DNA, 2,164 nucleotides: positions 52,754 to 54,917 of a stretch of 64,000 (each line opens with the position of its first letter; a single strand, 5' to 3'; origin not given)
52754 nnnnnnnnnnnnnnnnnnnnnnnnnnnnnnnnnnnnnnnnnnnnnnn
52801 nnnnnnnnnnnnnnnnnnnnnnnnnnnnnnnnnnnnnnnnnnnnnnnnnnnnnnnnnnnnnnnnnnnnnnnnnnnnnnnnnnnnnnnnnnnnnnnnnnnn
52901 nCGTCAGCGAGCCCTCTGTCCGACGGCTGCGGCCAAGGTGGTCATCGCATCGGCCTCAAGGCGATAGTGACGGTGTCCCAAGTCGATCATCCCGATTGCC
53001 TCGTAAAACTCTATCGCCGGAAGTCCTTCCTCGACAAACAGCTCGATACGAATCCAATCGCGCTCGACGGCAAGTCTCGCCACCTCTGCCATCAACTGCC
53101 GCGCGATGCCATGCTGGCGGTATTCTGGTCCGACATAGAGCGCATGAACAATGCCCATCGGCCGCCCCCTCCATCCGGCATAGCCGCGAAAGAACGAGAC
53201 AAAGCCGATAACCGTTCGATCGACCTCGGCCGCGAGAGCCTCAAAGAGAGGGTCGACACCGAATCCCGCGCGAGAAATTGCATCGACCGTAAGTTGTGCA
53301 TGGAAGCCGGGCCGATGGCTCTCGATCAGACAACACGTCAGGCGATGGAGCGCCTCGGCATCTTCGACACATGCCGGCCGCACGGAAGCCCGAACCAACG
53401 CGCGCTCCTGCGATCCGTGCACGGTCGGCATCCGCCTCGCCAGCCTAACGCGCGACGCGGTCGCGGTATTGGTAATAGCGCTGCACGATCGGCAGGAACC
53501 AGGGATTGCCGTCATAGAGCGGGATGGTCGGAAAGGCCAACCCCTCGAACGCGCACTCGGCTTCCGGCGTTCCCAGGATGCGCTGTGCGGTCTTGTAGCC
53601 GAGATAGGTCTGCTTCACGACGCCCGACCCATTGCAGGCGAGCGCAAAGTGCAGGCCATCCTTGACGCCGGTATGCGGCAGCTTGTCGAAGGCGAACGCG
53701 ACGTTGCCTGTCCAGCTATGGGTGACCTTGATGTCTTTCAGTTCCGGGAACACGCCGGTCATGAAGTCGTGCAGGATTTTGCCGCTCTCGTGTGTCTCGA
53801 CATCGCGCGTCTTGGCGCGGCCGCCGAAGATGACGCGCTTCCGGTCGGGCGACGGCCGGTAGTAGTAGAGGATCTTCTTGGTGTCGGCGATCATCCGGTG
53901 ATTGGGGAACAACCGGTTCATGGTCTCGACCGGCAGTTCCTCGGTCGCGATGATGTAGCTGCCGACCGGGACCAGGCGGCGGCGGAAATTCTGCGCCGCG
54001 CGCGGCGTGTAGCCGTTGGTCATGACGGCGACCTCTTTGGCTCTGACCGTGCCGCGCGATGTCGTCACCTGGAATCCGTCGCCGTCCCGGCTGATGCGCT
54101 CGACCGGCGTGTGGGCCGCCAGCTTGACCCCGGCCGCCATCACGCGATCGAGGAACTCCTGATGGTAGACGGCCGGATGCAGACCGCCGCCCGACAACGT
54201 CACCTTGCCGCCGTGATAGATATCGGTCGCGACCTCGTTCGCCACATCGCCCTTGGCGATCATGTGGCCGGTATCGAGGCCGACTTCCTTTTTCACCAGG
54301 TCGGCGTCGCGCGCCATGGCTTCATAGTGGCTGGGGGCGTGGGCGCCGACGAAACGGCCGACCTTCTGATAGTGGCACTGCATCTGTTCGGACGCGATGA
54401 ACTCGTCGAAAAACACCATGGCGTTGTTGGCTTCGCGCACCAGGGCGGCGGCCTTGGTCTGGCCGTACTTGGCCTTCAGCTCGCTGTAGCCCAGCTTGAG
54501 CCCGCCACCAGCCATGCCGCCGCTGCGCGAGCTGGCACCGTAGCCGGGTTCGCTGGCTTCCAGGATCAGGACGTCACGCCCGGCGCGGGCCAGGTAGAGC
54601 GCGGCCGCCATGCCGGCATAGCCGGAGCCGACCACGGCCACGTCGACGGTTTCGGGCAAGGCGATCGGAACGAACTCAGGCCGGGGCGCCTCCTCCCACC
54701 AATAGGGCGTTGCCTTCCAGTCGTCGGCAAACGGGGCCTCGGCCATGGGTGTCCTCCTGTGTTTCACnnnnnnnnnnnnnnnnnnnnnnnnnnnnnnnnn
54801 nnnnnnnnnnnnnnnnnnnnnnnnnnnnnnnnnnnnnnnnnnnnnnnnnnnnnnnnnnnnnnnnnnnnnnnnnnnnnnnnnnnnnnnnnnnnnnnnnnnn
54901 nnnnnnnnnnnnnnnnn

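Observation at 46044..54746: Nine-gene minus-strand operon mixing betaine-type demethylation and epimerase genes with three acyltransferases; candidate uncharacterised pathway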

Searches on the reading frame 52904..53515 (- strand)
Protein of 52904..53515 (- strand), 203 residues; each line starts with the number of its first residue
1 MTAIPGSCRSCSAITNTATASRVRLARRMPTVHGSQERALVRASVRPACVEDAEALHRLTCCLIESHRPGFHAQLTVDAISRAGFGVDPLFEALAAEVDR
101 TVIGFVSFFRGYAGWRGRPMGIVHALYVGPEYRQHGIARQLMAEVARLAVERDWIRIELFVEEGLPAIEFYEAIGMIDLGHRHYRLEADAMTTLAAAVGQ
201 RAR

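Call 3: search_protein_families(library=pfam, proteins=[window:52904-53515:-])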
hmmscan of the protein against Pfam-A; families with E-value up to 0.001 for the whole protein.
window:52904-53515:- (203 aa): 4 families
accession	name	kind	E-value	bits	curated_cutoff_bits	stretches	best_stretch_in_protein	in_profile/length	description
PF00583.31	Acetyltransf_1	-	1.8e-14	54.5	20.7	1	92-175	34-115/116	Acetyltransferase (GNAT) family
PF13508.13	Acetyltransf_7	-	3e-11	44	27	1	94-175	6-81/84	Acetyltransferase (GNAT) domain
PF13673.13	Acetyltransf_10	-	5.2e-10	39.8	23.6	1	93-182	33-113/128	Acetyltransferase (GNAT) domain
PF08445.16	FR47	-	3.3e-07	30.6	22.1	1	117-179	18-80/86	FR47-like protein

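Call 4: search_protein_families(library=ncbifam, proteins=[window:52904-53515:-])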
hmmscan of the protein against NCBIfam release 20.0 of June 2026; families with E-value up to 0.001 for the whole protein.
window:52904-53515:- (203 aa): 5 families
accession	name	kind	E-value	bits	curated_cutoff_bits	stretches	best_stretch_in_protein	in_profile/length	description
NF002959.0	PRK03624.1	equivalog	1e-07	31.8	124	1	94-175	52-128/147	GNAT family acetyltransferase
TIGR01575.1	rimI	equivalog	1.2e-06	28.7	86.4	1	94-184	35-122/132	ribosomal protein S18-alanine N-acetyltransferase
NF041716.1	HxA_phane_GNAT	equivalog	0.00013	21.9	250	1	80-179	41-143/152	cyclophane-containing RiPP N-acetyltransferase HaaN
NF043067.1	AAC_6p_group_E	equivalog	0.00026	20.9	140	1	96-152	43-102/140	aminoglycoside 6'-N-acetyltransferase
NF053587.1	SpmdActasePaiA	equivalog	0.00039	20.2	250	1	124-186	94-157/172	spermidine/spermine N(1)-acetyltransferase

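Call 84: search_protein_families(library=ncbifam, proteins=[window:52904-53431:-], max_evalue=0.001)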
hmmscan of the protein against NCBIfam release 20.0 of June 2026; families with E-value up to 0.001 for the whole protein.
window:52904-53431:- (175 aa): 5 families
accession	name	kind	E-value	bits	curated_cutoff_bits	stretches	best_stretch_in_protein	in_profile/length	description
NF002959.0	PRK03624.1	equivalog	7.3e-08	32.2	124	1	66-147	52-128/147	GNAT family acetyltransferase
TIGR01575.1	rimI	equivalog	8.4e-07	29.2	86.4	1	66-156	35-122/132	ribosomal protein S18-alanine N-acetyltransferase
NF041716.1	HxA_phane_GNAT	equivalog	8.5e-05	22.5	250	1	52-151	41-143/152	cyclophane-containing RiPP N-acetyltransferase HaaN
NF043067.1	AAC_6p_group_E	equivalog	0.0002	21.2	140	1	68-124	43-102/140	aminoglycoside 6'-N-acetyltransferase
NF053587.1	SpmdActasePaiA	equivalog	0.00028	20.7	250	1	96-158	94-157/172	spermidine/spermine N(1)-acetyltransferase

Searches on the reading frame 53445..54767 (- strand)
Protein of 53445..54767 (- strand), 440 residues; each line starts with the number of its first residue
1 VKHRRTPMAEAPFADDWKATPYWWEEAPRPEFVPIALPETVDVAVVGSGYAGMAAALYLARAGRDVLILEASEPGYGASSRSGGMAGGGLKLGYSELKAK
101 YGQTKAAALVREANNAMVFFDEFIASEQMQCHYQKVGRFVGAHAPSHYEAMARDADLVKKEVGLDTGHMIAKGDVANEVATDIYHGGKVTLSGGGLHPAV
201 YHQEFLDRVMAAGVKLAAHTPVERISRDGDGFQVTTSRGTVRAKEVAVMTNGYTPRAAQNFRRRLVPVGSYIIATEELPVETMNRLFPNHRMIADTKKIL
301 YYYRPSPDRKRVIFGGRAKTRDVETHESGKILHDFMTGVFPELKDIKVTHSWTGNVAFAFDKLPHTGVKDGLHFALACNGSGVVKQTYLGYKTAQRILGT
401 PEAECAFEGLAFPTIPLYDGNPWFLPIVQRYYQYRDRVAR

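Call 3: search_protein_families(library=pfam, proteins=[window:53445-54767:-])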
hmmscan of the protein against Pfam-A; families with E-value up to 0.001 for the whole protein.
window:53445-54767:- (440 aa): 12 families
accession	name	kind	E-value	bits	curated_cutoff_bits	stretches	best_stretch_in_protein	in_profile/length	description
PF01266.30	DAO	-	2.5e-53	182.3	27.9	1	42-395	1-352/353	FAD dependent oxidoreductase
PF07992.20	Pyr_redox_2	-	7e-09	36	26.1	1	42-73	2-31/291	Pyridine nucleotide-disulphide oxidoreductase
PF13738.12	Pyr_redox_3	-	1e-07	32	30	0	207-252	88-134/305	Pyridine nucleotide-disulphide oxidoreductase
PF01593.30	Amino_oxidase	-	1.1e-07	31.9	19.8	1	51-73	2-24/443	Flavin containing amine oxidoreductase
PF00890.30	FAD_binding_2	-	1.6e-07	31.3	20.4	1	42-86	1-45/414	FAD binding domain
PF13450.12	NAD_binding_8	-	7.3e-07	29.8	21.9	1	45-80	1-37/68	NAD(P)-binding Rossmann-like domain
PF03486.20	HI0933_like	-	1.9e-06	28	50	0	42-73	2-33/244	HI0933-like protein Rossmann domain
PF12831.13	FAD_oxidored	-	3.5e-06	27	27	1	42-111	1-54/416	FAD dependent oxidoreductase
PF01494.25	FAD_binding_3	-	1.6e-05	24.7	22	1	41-85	2-45/349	FAD binding domain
PF00070.33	Pyr_redox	-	3e-05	24.9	22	0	43-72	2-31/82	Pyridine nucleotide-disulphide oxidoreductase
PF01946.23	Thi4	-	9.7e-05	22.2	26.2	1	41-89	18-61/235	Thi4 family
PF01134.28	GIDA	-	0.00064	19.3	22.1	0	42-82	1-41/391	Glucose inhibited division protein A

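Call 4: search_protein_families(library=ncbifam, proteins=[window:53445-54767:-])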
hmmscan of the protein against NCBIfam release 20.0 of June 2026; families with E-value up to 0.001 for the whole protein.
window:53445-54767:- (440 aa): 70 families (the best 25 are shown)
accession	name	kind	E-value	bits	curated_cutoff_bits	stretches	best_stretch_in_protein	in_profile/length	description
NF050086.1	pipecolate_AmaA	exception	3.4e-41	141.3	600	1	35-398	20-381/425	L-pipecolate oxidase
TIGR03329.1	Phn_aa_oxid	hypoth_equivalog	1.3e-33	116.5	632.8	1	21-391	1-384/460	putative aminophosphonate oxidoreductase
NF002480.1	PRK01747.1-1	equivalog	3.8e-15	55.3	540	1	38-257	246-454/645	bifunctional tRNA (5-methylaminomethyl-2-thiouridine)(34)-methyltransferase MnmC2/FAD-dependent 5-carboxymethylaminomethyl-2-thiouridine(34)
NF008425.0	PRK11259.1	equivalog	6.9e-15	54.9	257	2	40-83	4-47/377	N-methyl-L-tryptophan oxidase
TIGR03197.1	MnmC_Cterm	equivalog_domain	2.1e-14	53.4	174.2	1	42-254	1-202/400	FAD-dependent 5-carboxymethylaminomethyl-2-thiouridine(34) oxidoreductase MnmC1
TIGR02352.1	thiamin_ThiO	equivalog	8.3e-12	44.9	250.8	1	43-367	1-314/351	glycine oxidase ThiO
TIGR01373.1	soxB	subfamily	8.9e-10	38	529.45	1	40-366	30-349/407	sarcosine oxidase subunit beta family protein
NF001933.0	PRK00711.1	subfamily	4.5e-09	35.8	383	1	107-357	106-357/429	D-amino acid dehydrogenase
NF009477.0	PRK12843.1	equivalog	2.2e-08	33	758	1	36-84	12-60/578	FAD-dependent oxidoreductase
NF005882.1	PRK07843.1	equivalog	3.8e-08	32.2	788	1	41-116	2-73/547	3-oxosteroid 1-dehydrogenase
NF004789.0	PRK06134.1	subfamily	1.8e-07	30.1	747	1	38-86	10-58/581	FAD-dependent oxidoreductase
TIGR03364.1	HpnW_proposed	hypoth_equivalog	3.3e-07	29.7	285.1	1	42-86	2-46/365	TIGR03364 family FAD-dependent oxidoreductase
TIGR02032.1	GG-red-SF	subfamily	4.1e-07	30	158.8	1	42-73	2-33/297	geranylgeranyl reductase family protein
TIGR04046.1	MSMEG_0569_nitr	hypoth_equivalog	4.7e-07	29.1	498.35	0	213-264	88-140/400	MSMEG_0569 family flavin-dependent oxidoreductase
NF009473.0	PRK12835.1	subfamily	5e-07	28.5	837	1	39-110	10-77/585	FAD-binding protein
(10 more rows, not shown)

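Call 44: search_solved_structures(query=window:53445-54746:-, max_evalue=1e-10)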
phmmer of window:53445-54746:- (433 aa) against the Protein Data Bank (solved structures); distinct sequences matched with E-value up to 1e-10: 0.

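Call 54: search_dna_similar(query=window:53445-54746:-, collection=plasmids, mode=protein, max_rows=15)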
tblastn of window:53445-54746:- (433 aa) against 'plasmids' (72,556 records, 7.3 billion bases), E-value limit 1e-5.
Records with a match: 1080; places in all: 1466; records where one place covers at least 80% of the query: 762.
Best place of each record, by identity: <60% 1080.
By first word of the organism name: Rhizobium 185; Sinorhizobium 142; Phaeobacter 116; Pseudosulfitobacter 90; Pantoea 47; Ralstonia 32; Paracoccus 29; Agrobacterium 25; Azospirillum 24; Leisingera 23; and 88 more.
By predicted mobility (MOB-suite, as given by PLSDB): non-mobilizable 736; conjugative 224; mobilizable 120.
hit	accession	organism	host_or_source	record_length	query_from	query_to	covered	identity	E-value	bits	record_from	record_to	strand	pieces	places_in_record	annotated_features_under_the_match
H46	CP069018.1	Pseudosulfitobacter pseudonitzschiae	-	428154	6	429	98%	44.6%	8e-104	345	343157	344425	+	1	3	FAD-binding oxidoreductase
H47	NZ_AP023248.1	Mesorhizobium sp. 131-2-1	Lotus japonicus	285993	1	432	100%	42.9%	3e-87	297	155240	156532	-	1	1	FAD-binding oxidoreductase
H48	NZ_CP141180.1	Roseovarius sp. Pro17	Chionoecetes japonicus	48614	6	433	99%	43.2%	3e-103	343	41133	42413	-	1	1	FAD-binding oxidoreductase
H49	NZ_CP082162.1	Bradyrhizobium sp. 195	Acmispon strigosus,cell culture,root ...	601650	11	432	97%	43.5%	2e-85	292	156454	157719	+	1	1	FAD-binding oxidoreductase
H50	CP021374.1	Rhizobium sp. ACO-34A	Agave americana L.,cell ...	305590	6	433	99%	41.8%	1e-83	287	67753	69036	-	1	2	FAD-dependent oxidoreductase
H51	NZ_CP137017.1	Sinorhizobium fredii GR64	Phaseolus vulgaris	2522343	1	432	100%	41.3%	2e-84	289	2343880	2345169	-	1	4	record has no annotation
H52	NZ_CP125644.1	Rhizobium sp. BT03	Phaseolus vulgaris,Pure culture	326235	11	432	97%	42.3%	1e-84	290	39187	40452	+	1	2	FAD-binding oxidoreductase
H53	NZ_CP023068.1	Sinorhizobium sojae CCBAU 05684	G.max,nodule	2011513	1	432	100%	41.1%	1e-83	286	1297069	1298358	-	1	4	record has no annotation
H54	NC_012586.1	Sinorhizobium fredii NGR234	-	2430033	1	432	100%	41.1%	2e-83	286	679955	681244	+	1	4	record has no annotation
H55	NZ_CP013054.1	Sinorhizobium americanum CCGM7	Phaseolus vulgaris,root nodules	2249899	1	432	100%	41.1%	7e-83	285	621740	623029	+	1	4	none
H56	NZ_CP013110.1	Sinorhizobium americanum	Vachellia farnesiana,cell culture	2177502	1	432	100%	41.1%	1e-82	284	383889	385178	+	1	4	record has no annotation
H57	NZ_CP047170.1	Ponticoccus alexandrii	surface sea water,shallow sea, symbosis ...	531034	11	432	97%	41.9%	6e-89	302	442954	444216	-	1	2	FAD-binding oxidoreductase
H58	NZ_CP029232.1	Sinorhizobium fredii CCBAU 45436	Glycine max,cell culture,plant root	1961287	1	432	100%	40.9%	1e-80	278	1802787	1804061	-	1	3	record has no annotation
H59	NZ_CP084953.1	Sulfitobacter indolifex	cell culture,Seawater from the North ...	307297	11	430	97%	42.0%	3e-80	277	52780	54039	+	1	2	FAD-binding oxidoreductase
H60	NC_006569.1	Ruegeria pomeroyi DSS-3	-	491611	11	430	97%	41.7%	2e-98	330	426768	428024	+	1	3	FAD-binding oxidoreductase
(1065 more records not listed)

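Call 56: get_annotated_region(hit=H46, flank=7000)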
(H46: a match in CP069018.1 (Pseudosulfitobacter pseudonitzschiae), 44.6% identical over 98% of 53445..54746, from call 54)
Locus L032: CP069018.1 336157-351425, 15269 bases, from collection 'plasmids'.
description: Pseudosulfitobacter pseudonitzschiae strain SM26-46 plasmid P2, complete sequence
organism: Pseudosulfitobacter pseudonitzschiae (NCBI taxid 1402135)
taxonomy: Bacteria; Pseudomonadota; Alphaproteobacteria; Rhodobacterales; Roseobacteraceae; Pseudosulfitobacter; Pseudosulfitobacter pseudonitzschiae
host: -; source: -; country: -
typing (MOB-suite, as given by PLSDB): mobilizable; replicon rep_cluster_361; relaxase MOBP
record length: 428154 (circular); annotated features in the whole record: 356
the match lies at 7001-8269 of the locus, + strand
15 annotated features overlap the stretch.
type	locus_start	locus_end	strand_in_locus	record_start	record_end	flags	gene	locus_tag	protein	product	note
CDS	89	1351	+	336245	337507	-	-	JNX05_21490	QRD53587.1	NAD(P)-binding domain-containing protein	-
CDS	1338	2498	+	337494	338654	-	argE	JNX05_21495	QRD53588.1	acetylornithine deacetylase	-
CDS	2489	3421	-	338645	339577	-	-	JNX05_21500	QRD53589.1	LysR family transcriptional regulator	-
CDS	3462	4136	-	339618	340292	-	-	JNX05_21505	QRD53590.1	DUF1028 domain-containing protein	-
CDS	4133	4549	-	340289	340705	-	-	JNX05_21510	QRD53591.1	RidA family protein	-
CDS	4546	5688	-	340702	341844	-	-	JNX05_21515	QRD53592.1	Rieske 2Fe-2S domain-containing protein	-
CDS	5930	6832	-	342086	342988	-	-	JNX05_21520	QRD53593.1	LysR family transcriptional regulator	-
CDS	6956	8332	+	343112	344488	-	-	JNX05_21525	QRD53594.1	FAD-binding oxidoreductase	-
CDS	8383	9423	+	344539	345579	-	-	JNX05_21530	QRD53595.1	ABC transporter substrate-binding protein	-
CDS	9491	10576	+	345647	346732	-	-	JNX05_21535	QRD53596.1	ABC transporter ATP-binding protein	-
CDS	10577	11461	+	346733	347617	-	-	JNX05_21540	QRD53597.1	ABC transporter permease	-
CDS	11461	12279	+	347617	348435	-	-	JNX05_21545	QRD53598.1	ABC transporter permease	-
CDS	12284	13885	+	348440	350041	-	-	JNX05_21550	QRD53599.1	GMC family oxidoreductase N-terminal domain-containing protein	-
CDS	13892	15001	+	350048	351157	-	-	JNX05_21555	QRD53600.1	mandelate racemase/muconate lactonizing enzyme family protein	-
CDS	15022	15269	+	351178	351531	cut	-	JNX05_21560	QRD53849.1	DUF861 domain-containing protein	-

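Call 83: search_solved_structures(query=window:53445-54746:-, max_evalue=0.001)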
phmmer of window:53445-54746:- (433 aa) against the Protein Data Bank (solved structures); distinct sequences matched with E-value up to 0.001: 33.
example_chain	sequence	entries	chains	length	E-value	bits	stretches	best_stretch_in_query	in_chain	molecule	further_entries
8p84_A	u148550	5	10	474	1.1e-07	34.4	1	32-86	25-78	Monoamine oxidase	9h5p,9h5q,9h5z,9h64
3v76_A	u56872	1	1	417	6e-07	32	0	201-247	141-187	Flavoprotein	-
2q6u_A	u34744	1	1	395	3.5e-06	29.4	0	202-258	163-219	NikD protein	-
3hzl_A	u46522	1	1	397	3.6e-06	29.4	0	202-258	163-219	NikD protein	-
2oln_A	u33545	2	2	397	3.6e-06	29.4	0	202-258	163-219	nikD protein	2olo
1d4c_A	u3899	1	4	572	4.6e-06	29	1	4-95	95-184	FLAVOCYTOCHROME C FUMARATE REDUCTASE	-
1d4d_A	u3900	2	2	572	4.6e-06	29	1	4-95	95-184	FLAVOCYTOCHROME C FUMARATE REDUCTASE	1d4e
1ryi_A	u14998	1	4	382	2.1e-05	26.9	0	196-249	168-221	GLYCINE OXIDASE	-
1ng3_A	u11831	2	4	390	2.6e-05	26.6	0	196-249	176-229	Glycine oxidase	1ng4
9woz_A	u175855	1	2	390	2.7e-05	26.5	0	196-249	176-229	Glycine oxidase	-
5mh4_A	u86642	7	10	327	4.4e-05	25.8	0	33-69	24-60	Thioredoxin reductase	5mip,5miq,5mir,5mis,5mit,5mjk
3vqr_A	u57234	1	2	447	4.5e-05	25.8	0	34-75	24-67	Putative oxidoreductase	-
3axb_A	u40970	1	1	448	4.5e-05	25.8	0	34-75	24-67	Putative oxidoreductase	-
4at0_A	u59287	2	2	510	5.8e-05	25.4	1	33-84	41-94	3-KETOSTEROID-DELTA4-5ALPHA-DEHYDROGENASE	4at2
3if9_A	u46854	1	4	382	0.00015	24.1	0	196-246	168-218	Glycine oxidase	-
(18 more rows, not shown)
